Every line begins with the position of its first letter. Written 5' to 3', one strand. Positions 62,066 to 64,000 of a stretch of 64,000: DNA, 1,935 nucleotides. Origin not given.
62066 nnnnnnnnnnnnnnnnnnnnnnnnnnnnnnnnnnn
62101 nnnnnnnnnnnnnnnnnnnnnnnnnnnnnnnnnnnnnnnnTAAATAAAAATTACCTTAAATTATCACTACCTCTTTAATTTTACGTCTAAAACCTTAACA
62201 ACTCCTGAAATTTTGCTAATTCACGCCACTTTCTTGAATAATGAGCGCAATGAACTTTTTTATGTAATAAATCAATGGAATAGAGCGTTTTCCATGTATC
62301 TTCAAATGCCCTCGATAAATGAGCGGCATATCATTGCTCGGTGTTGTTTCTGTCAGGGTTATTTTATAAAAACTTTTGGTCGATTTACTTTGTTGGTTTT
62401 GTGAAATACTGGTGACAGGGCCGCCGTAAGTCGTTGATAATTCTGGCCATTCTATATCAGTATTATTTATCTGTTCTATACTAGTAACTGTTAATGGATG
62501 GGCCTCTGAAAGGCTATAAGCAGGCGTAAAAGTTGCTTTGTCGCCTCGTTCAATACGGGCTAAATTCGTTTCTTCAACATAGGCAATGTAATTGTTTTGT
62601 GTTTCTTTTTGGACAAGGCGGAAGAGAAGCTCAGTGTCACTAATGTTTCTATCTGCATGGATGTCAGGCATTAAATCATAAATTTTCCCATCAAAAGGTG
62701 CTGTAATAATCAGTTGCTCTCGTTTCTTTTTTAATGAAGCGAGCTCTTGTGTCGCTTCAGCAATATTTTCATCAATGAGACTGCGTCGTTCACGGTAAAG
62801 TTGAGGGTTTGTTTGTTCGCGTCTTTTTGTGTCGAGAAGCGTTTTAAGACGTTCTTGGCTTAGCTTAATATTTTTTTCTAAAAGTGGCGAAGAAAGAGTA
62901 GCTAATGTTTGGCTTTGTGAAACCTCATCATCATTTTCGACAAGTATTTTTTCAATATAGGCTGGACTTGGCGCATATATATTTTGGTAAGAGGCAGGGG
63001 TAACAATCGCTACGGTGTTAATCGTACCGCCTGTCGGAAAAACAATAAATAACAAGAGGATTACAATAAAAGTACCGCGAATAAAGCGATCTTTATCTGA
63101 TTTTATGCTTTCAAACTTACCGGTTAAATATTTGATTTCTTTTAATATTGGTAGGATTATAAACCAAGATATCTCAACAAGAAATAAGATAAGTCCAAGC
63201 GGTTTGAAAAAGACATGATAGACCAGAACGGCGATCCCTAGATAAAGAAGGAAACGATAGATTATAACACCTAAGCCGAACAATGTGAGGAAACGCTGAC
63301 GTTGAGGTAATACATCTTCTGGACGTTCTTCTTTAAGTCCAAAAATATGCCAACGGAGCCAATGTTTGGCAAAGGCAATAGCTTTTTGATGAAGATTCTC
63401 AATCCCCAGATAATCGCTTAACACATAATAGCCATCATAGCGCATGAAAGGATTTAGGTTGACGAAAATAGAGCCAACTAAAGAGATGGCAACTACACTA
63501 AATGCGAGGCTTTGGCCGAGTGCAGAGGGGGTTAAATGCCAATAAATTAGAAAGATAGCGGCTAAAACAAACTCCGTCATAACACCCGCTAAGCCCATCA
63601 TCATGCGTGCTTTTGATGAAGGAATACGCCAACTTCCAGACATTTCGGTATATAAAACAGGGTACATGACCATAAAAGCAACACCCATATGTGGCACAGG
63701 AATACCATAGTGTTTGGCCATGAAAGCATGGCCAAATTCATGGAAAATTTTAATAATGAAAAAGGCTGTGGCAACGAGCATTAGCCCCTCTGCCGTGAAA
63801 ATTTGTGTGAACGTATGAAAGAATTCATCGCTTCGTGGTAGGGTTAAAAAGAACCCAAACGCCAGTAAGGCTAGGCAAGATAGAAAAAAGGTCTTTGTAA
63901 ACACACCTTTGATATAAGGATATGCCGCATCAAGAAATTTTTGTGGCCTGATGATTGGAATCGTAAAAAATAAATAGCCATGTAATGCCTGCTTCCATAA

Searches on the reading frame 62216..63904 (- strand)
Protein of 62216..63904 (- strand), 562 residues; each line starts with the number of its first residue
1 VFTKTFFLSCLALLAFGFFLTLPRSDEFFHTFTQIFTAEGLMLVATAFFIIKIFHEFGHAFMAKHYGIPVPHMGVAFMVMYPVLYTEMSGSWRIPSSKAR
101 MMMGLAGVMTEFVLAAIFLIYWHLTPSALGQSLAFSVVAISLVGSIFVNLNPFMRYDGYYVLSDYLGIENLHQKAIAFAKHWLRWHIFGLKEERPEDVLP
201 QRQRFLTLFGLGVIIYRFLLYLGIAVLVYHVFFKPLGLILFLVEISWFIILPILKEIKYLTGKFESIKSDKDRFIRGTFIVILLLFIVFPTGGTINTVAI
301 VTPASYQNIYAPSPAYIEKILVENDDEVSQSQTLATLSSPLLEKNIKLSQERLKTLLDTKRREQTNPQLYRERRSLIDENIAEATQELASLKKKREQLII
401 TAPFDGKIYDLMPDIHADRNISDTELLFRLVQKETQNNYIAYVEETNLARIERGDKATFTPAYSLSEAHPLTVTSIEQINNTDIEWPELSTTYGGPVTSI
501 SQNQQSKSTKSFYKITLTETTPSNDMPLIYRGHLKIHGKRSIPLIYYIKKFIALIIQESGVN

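Call 87: search_protein_families(library=pfam, proteins=[window:62216-63904:-], max_evalue=0.0001)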
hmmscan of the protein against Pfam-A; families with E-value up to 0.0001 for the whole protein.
window:62216-63904:- (562 aa): 3 families
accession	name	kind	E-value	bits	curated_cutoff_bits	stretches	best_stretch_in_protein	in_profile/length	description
PF02163.28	Peptidase_M50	-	8.4e-10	38.8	27.2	1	45-200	3-106/221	Peptidase family M50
PF16576.10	HlyD_D23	-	3.6e-06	26.9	30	1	307-464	20-172/214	Barrel-sandwich domain of CusB or HlyD membrane-fusion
PF13437.12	HlyD_3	-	4.6e-05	24.6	22.2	0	400-478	2-78/106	HlyD family secretion protein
